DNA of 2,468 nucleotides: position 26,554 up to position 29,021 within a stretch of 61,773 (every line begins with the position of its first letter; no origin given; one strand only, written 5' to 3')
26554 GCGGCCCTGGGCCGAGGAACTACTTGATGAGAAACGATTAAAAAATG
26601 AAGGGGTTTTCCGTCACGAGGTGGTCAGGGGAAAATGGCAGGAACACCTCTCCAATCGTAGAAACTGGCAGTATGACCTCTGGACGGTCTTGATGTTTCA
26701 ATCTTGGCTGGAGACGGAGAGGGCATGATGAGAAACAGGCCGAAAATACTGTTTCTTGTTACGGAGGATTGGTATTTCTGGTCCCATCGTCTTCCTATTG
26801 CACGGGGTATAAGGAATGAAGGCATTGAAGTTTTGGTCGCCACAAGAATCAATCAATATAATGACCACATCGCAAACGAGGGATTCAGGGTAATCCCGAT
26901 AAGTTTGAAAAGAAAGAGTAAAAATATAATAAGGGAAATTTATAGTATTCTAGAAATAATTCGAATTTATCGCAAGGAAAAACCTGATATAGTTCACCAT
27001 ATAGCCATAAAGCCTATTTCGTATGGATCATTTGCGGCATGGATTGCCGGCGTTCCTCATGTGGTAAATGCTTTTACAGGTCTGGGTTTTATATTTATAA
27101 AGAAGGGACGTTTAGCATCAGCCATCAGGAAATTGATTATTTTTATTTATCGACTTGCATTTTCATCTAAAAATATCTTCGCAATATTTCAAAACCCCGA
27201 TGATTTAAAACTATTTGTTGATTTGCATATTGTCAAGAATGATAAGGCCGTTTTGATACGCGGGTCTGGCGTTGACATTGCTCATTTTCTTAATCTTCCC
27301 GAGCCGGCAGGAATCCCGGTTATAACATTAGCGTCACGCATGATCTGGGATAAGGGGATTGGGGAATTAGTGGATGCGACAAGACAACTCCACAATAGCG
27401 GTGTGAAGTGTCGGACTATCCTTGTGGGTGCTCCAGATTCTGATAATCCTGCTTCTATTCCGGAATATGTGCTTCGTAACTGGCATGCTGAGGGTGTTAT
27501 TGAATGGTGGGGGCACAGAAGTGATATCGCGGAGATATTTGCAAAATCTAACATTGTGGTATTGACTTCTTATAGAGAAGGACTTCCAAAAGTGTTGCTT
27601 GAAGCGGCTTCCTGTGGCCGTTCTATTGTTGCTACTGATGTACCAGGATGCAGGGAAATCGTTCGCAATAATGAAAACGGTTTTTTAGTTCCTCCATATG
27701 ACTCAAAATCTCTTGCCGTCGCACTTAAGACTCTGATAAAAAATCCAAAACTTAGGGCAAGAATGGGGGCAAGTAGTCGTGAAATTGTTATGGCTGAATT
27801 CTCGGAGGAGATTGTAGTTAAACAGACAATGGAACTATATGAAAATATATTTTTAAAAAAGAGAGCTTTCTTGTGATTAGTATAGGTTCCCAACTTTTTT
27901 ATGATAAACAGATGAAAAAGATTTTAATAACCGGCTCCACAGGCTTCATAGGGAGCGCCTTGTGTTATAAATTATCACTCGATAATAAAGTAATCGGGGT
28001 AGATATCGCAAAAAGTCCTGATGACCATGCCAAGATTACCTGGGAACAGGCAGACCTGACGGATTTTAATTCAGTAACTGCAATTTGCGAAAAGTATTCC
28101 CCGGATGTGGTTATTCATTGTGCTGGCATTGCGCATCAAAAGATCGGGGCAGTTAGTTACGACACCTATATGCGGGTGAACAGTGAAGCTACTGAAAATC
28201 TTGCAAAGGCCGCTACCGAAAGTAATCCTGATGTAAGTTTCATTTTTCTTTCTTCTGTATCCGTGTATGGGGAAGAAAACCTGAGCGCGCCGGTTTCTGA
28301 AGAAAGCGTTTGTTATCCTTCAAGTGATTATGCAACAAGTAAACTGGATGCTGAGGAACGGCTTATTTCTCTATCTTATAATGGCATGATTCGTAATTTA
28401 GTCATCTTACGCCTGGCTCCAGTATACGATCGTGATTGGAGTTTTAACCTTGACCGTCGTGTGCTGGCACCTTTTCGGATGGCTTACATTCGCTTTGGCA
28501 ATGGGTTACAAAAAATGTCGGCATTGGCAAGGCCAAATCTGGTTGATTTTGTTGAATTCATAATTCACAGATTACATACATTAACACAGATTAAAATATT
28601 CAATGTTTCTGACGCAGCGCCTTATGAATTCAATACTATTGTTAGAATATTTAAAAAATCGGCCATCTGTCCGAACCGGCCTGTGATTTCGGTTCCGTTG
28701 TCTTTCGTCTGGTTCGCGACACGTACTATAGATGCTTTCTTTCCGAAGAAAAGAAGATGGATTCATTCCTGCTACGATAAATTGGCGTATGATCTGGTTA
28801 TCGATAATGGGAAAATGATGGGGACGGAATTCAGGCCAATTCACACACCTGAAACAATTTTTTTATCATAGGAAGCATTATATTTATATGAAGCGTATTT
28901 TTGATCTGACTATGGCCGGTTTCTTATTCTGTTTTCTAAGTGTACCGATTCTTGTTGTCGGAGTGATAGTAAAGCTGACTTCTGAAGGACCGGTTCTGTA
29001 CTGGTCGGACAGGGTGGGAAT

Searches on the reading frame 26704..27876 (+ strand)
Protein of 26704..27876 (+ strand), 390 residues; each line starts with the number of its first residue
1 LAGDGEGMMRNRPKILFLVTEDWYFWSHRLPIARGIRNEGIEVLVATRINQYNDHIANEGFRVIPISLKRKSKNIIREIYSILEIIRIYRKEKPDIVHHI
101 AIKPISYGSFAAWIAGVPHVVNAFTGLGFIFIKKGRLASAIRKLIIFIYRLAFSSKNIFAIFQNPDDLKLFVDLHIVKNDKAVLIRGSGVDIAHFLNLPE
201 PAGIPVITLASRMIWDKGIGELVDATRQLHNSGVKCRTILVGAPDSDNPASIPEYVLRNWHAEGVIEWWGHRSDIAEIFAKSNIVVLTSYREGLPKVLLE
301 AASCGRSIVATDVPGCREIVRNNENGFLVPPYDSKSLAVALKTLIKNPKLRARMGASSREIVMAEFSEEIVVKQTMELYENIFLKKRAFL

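Call 7: search_protein_families(library=pfam, proteins=[window:26704-27876:+])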
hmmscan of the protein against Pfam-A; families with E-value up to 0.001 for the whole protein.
window:26704-27876:+ (390 aa): 6 families
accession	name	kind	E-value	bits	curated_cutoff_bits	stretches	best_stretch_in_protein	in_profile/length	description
PF00534.26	Glycos_transf_1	-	8.7e-29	100.7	26.4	1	203-360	14-171/172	Glycosyl transferases group 1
PF13692.12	Glyco_trans_1_4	-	3.1e-28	99.2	27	1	205-347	2-142/142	Glycosyl transferases group 1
PF13477.12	Glyco_trans_4_2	-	9.5e-20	71.6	23.4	1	14-159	1-135/139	Glycosyl transferase 4-like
PF13524.12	Glyco_trans_1_2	-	2.9e-07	31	25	1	259-370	23-137/144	Glycosyl transferase-like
PF13439.12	Glyco_transf_4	-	3e-07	31.1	28.5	1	32-148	11-130/170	Glycosyltransferase Family 4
PF13579.12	Glyco_trans_4_4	-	3e-06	28.1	29.7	1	32-127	10-105/158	Glycosyl transferase 4-like domain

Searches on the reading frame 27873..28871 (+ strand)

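Call 7: search_protein_families(library=pfam, proteins=[window:27873-28871:+])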
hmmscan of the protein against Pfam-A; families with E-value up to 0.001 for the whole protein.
window:27873-28871:+ (332 aa): 7 families
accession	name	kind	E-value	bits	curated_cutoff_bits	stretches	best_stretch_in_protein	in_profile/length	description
PF01370.27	Epimerase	-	2.8e-30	105.9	20.9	1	17-188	1-176/240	NAD dependent epimerase/dehydratase family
PF16363.11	GDP_Man_Dehyd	-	1.2e-19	71.4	27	1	18-162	1-162/332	GDP-mannose 4,6 dehydratase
PF04321.23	RmlD_sub_bind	-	1.1e-18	67.8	27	1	16-187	2-154/287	RmlD substrate binding domain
PF01073.25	3Beta_HSD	-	1.8e-14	53.9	22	1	18-176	1-168/280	3-beta hydroxysteroid dehydrogenase/isomerase family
PF07993.18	NAD_binding_4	-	9.5e-08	31.9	20.1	1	78-150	90-157/258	Male sterility protein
PF02719.21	Polysacc_synt_2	-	1.1e-06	28.5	20.2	1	17-127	1-127/293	Polysaccharide biosynthesis protein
PF13460.12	NAD_binding_10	-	0.00072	19.9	27.2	1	21-163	1-130/184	NAD(P)H-binding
